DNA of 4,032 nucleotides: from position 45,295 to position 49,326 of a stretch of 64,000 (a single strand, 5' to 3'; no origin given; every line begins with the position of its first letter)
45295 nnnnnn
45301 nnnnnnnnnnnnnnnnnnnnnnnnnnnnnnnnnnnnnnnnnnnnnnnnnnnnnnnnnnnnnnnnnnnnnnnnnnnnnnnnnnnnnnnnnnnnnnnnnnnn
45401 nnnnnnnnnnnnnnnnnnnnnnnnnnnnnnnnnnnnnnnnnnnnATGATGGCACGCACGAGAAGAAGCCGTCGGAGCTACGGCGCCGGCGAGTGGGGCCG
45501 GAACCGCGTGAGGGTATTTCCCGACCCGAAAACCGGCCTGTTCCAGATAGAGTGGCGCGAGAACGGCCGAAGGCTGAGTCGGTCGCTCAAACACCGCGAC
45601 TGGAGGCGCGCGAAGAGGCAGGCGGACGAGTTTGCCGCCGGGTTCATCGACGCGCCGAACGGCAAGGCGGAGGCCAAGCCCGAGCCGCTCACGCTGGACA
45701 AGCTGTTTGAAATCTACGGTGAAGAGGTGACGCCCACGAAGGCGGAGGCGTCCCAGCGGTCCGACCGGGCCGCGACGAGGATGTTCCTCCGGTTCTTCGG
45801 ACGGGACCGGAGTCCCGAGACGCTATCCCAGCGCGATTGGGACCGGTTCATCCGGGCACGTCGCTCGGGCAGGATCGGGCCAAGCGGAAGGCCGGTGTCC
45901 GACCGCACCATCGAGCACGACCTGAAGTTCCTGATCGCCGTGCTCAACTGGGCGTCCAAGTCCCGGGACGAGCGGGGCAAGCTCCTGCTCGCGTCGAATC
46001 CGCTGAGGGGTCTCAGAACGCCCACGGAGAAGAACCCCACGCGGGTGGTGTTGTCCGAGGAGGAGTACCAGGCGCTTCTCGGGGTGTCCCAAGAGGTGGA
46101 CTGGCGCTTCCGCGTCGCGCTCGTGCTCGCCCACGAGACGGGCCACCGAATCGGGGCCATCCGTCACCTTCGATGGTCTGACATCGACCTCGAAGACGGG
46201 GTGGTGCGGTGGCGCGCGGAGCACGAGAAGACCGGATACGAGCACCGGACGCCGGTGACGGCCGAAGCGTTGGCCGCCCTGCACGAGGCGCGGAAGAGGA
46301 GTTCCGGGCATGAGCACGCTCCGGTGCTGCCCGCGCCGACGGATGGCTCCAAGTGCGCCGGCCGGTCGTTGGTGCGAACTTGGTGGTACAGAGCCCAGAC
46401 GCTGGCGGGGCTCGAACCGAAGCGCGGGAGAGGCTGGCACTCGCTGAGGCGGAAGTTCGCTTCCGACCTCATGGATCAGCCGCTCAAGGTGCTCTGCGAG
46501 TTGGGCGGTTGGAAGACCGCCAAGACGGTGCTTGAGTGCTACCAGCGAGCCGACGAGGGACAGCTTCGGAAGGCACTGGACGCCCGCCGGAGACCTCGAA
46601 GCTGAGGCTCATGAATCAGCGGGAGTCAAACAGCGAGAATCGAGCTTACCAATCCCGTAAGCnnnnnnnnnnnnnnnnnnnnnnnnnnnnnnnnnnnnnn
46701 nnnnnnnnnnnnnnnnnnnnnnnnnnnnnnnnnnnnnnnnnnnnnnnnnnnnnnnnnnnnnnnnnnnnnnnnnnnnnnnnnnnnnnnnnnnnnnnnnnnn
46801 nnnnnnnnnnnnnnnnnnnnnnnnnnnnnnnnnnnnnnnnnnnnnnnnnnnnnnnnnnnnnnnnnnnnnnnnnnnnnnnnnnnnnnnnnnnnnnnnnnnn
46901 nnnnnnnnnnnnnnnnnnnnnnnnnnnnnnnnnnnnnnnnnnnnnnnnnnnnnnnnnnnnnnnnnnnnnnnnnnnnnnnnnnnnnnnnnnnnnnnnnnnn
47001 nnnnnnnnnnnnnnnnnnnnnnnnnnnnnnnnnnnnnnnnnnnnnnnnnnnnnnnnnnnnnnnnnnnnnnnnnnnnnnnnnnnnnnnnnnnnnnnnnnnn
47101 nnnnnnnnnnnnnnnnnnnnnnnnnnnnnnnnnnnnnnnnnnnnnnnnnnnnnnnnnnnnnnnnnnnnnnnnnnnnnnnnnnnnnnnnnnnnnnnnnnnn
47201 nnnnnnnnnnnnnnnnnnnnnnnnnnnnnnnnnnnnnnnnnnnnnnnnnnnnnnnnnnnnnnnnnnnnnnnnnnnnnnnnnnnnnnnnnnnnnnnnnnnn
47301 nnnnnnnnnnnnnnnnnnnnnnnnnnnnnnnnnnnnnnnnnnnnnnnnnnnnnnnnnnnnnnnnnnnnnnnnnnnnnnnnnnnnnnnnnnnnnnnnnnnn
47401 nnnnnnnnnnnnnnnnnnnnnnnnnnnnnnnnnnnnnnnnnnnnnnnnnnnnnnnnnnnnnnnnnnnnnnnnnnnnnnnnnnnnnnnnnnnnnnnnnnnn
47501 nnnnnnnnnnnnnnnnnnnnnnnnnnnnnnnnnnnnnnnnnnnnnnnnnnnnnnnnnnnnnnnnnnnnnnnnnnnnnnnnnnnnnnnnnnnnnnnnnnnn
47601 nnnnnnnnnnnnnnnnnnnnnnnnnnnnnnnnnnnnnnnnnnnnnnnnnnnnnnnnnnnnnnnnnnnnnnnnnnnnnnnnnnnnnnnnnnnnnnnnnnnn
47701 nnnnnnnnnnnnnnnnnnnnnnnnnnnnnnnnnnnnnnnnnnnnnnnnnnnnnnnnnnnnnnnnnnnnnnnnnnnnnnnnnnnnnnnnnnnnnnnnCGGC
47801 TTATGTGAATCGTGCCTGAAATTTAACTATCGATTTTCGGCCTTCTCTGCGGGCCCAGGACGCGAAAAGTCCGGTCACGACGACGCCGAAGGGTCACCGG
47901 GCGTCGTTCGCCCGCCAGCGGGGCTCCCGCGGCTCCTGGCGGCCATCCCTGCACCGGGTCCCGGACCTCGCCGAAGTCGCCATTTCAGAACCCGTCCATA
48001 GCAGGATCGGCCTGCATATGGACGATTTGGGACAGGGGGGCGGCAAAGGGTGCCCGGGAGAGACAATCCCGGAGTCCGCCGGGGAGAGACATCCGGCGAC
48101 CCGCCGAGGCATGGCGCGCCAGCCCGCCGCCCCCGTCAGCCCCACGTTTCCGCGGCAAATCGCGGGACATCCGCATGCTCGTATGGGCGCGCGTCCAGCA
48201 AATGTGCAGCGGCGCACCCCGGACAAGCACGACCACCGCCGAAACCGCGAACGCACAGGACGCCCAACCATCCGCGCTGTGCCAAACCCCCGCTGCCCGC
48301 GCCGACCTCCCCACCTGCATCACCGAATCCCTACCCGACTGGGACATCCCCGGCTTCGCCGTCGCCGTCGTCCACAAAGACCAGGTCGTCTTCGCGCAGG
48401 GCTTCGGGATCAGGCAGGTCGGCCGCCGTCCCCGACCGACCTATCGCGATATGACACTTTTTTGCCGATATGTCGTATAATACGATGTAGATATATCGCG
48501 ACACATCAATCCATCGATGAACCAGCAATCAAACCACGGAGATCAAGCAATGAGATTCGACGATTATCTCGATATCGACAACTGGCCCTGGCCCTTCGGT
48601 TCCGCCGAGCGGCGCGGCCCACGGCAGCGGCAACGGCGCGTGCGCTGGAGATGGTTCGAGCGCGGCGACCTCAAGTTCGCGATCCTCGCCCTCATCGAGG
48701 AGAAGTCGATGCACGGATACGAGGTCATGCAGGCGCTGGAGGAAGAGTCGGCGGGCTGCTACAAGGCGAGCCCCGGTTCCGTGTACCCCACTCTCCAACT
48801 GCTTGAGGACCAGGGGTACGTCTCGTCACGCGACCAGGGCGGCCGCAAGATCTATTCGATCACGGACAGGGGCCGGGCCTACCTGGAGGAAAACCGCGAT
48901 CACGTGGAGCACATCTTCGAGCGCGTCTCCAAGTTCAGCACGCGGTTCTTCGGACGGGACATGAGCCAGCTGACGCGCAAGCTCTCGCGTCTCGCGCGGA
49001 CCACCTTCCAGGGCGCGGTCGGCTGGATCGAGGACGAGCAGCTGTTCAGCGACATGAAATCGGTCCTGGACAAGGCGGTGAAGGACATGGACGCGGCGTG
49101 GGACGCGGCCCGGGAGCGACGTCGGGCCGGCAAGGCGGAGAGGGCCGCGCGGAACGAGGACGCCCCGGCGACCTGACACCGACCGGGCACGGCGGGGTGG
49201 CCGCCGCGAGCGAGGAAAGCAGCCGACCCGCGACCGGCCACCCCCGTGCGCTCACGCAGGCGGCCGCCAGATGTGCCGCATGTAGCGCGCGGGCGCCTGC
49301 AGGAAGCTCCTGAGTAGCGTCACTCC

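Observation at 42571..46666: Second module with a different OMP cargo between the same inverted R-copies, next to a paralogous integrase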

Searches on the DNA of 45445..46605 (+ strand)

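Call 66: build_rna_model(alignment_id=A7, structure=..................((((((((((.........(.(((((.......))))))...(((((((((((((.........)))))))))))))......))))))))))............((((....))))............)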
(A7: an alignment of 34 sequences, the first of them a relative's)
Model R1 built from alignment A7 (34 sequences, 147 columns); structure: as given.
model positions 136; base pairs 33; branch points 2; effective number of sequences 2.69; information 0.59 bits per position. Calibrated on 0.2 Mb of random sequence (short: E-values are rough).
structure used (alignment columns):
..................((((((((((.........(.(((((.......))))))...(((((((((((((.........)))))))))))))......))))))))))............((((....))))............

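Call 67: search_with_rna_model(model_id=R1, sources=[window, L001, L002, L003, L004, L005, L006, L007, L008, L009, L010, L013, L014, L015, L016, L017, L018, L019, L020, L021, L022, L023, L024, L025, L026, L027, L028, L029, L030, L031, L032, L033, L034, L035, L036, L037, L038, L040, L041, L042, L043, L044, L045, L046, L048, L049, L050, L051, L052, L053, L054, L055, L056, L057, L058, L059, L060, L061, L062, L063, L064, L065, L066, L067, L068, L069, L070, L071, L072, L073, L074, L075, L076, L077, L078, L079, L080], max_evalue=0.001, make_alignment=true)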
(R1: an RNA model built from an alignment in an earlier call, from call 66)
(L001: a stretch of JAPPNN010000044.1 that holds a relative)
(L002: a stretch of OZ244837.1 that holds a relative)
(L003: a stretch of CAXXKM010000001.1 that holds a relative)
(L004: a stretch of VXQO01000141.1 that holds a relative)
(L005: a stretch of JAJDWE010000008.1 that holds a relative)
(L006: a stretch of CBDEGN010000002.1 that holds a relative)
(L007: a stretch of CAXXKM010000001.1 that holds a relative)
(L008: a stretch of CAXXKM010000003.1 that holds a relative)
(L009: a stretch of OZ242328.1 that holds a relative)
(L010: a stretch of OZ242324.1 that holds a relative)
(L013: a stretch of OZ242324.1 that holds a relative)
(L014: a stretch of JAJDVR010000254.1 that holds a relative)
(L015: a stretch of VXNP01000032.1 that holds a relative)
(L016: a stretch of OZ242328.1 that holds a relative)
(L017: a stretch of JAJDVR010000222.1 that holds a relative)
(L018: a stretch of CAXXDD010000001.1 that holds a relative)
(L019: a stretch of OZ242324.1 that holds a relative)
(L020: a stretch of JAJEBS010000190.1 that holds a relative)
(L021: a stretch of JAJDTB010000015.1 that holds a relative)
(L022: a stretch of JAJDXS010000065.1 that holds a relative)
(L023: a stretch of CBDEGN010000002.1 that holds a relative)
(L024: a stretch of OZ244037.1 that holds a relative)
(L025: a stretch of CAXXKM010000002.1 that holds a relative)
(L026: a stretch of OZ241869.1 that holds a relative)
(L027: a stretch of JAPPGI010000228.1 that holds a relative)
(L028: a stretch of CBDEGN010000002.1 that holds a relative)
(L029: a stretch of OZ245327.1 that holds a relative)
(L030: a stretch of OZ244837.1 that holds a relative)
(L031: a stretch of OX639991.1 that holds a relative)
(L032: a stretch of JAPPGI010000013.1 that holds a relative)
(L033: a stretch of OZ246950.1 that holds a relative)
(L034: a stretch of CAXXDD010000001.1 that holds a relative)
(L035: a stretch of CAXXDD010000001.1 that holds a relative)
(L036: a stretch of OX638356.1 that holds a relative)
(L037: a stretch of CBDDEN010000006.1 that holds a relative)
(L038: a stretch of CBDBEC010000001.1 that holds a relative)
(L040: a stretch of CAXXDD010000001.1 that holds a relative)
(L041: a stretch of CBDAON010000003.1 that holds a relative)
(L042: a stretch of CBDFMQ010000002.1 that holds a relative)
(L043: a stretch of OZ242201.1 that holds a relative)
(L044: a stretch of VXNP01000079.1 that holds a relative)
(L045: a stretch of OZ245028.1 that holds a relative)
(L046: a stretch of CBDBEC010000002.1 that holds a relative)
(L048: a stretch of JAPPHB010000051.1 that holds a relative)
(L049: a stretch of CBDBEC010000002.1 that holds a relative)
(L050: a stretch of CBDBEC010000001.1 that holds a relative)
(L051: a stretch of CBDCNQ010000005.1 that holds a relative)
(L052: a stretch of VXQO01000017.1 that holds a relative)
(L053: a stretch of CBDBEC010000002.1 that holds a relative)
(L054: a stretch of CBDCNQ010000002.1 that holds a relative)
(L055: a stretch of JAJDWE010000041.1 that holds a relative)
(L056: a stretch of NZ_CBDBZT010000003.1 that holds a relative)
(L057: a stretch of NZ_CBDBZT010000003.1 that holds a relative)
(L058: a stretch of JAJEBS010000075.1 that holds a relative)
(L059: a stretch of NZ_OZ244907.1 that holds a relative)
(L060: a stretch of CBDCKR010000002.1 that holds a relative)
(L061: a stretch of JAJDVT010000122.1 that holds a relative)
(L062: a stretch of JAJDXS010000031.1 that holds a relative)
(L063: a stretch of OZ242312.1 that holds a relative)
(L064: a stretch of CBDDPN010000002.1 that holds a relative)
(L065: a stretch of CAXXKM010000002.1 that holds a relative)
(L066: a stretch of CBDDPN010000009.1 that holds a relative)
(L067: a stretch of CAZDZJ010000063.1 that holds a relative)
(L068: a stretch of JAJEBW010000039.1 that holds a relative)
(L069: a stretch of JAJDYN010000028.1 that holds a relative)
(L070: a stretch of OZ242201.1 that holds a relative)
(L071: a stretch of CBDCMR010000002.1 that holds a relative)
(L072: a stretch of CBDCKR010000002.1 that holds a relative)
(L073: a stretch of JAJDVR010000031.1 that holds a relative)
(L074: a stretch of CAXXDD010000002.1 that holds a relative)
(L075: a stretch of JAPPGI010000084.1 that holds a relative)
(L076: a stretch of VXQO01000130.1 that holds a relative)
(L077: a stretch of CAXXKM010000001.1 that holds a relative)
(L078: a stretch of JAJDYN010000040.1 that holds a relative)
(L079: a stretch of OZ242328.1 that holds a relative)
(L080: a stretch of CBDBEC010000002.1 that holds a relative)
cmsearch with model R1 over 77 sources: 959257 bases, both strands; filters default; matches with E-value up to 0.001: 69.
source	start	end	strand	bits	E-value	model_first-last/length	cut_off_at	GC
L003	4780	4913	-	142.2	1.3e-29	1-136/136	no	0.67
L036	5521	5654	-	140.8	2.5e-29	1-136/136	no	0.66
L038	5519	5652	-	139.7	4.7e-29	1-136/136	no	0.69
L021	4373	4508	-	137.7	1.3e-28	1-136/136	no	0.7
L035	5522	5655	-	135.7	3.8e-28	1-136/136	no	0.67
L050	5525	5659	-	133.7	1.1e-27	1-136/136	no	0.67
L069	2346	2481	+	129.9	7.8e-27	1-136/136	no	0.67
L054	5570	5706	-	129.5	9.4e-27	1-136/136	no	0.68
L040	5520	5651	-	128.9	1.3e-26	1-136/136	no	0.66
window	43927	44064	-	124.9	1.1e-25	1-136/136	no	0.7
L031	5522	5655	-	122.2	4.5e-25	1-136/136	no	0.67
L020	328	465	-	121.2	7.4e-25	1-136/136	no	0.67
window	7839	7973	-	120.4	1.1e-24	1-136/136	no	0.68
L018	3822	3955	-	119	2.3e-24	1-136/136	no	0.71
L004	3136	3271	-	118.6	3e-24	1-136/136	no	0.7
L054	5240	5375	+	117.5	5.1e-24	1-136/136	no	0.68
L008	5599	5732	-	116.9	7.2e-24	1-136/136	no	0.69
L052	4720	4854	-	114.4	2.7e-23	1-136/136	no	0.67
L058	5517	5653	-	113.1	5.3e-23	1-136/136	no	0.72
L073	452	587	-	111.6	1.2e-22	1-136/136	no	0.7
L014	270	405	-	110.7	1.8e-22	1-136/136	no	0.71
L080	4850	4987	+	109.8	2.9e-22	1-136/136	no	0.7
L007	4053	4186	-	109.6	3.3e-22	1-136/136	no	0.71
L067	1503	1636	-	107.9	8.1e-22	1-136/136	no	0.72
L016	5594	5727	-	107.2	1.1e-21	1-136/136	no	0.71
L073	217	351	+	106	2.2e-21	1-136/136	no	0.67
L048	3711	3847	+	104.8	4e-21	1-136/136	no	0.74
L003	4545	4681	+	102.5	1.4e-20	1-136/136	no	0.69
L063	4450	4585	-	101.5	2.3e-20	1-136/136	no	0.72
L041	5205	5342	+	100.3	4.3e-20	1-136/136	no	0.68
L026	5733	5869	+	99.9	5.2e-20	1-136/136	no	0.74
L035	5287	5423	+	99.8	5.6e-20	1-136/136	no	0.69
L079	401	537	-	99.6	6.2e-20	1-136/136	no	0.72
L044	1792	1927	-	99.6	6.3e-20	1-136/136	no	0.73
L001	5511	5649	-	99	8.4e-20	1-136/136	no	0.65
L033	5574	5708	-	92.4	2.7e-18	1-136/136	no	0.68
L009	5461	5597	+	91.8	3.6e-18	1-136/136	no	0.69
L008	5366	5502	+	90.5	7.2e-18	1-136/136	no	0.69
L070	4850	4981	+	80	1.8e-15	1-136/136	no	0.7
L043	5547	5679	+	79.4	2.5e-15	1-136/136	no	0.69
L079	171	302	+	78.7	3.6e-15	1-136/136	no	0.65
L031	5024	5156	+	77.3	7.3e-15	1-136/136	no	0.69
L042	1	97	+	75.3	2.1e-14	40-136/136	5'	0.71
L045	4037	4169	+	74.5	3.3e-14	1-136/136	no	0.69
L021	4056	4188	+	71.2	1.8e-13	1-136/136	no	0.72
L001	4302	4437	+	70.3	2.9e-13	1-136/136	no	0.71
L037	62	196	+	69.6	4.1e-13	1-136/136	no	0.7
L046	5618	5739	+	69.2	5.3e-13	1-136/136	no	0.75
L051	5362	5496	+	69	5.7e-13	1-136/136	no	0.67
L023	5399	5531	+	67.8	1.1e-12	1-136/136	no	0.74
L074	5178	5285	-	67.5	1.3e-12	1-136/136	no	0.68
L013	5375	5502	-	64.4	6.6e-12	1-136/136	no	0.66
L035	10710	10843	-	64.1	7.6e-12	1-136/136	no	0.69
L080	5086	5220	-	63.6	1e-11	1-136/136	no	0.73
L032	3675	3808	+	63.2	1.2e-11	1-136/136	no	0.68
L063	4213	4349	+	61.5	3e-11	1-136/136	no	0.71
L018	2610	2745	+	59.3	9.4e-11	1-136/136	no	0.73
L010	2370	2507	-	58.4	1.5e-10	1-136/136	no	0.65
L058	4099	4232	+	58.1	1.8e-10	1-136/136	no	0.72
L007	3820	3954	+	55.8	5.9e-10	1-136/136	no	0.73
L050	4766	4900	+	54.3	1.3e-09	1-136/136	no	0.75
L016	5361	5495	+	51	7.3e-09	1-136/136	no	0.74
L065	10582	10719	+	50.3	1e-08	1-136/136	no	0.71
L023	5529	5655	-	40.2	2e-06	1-136/136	no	0.72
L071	1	84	+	32.7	0.00011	49-136/136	5'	0.67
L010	5793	5870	-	32.7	0.00011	1-136/136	no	0.71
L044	1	107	+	32.7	0.00011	30-136/136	5'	0.69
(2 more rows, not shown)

Alignment A8: 69 matches aligned to the model, 187 columns, each read 5' to 3' on its own strand. Consensus structure (alignment columns), stored with it:
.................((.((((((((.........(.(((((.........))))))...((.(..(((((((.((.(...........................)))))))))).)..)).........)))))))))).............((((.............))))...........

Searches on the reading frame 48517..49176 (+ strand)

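Call 10: search_protein_families(library=pfam, proteins=[window:48517-49176:+], max_evalue=0.01)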
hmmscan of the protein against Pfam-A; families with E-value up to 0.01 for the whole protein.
window:48517-49176:+ (219 aa): 5 families
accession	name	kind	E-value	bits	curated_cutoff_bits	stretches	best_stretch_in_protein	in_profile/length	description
PF03551.20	PadR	-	4.8e-22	78.2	27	1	56-125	1-75/75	Transcriptional regulator PadR-like family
PF22194.2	F-93_WHD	-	7.9e-05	23.1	28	1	62-119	9-62/62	F-93, winged-helix domain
PF22665.2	DUF6293_C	-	0.0018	19.1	27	1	93-124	68-99/101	DUF6293 C-terminal winged helix domain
PF14277.12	DUF4364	-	0.0091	16.3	26.9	0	92-131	39-78/162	Domain of unknown function (DUF4364)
PF03965.22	Penicillinase_R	-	0.0096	16.7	22.6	0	63-144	16-95/115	Penicillinase repressor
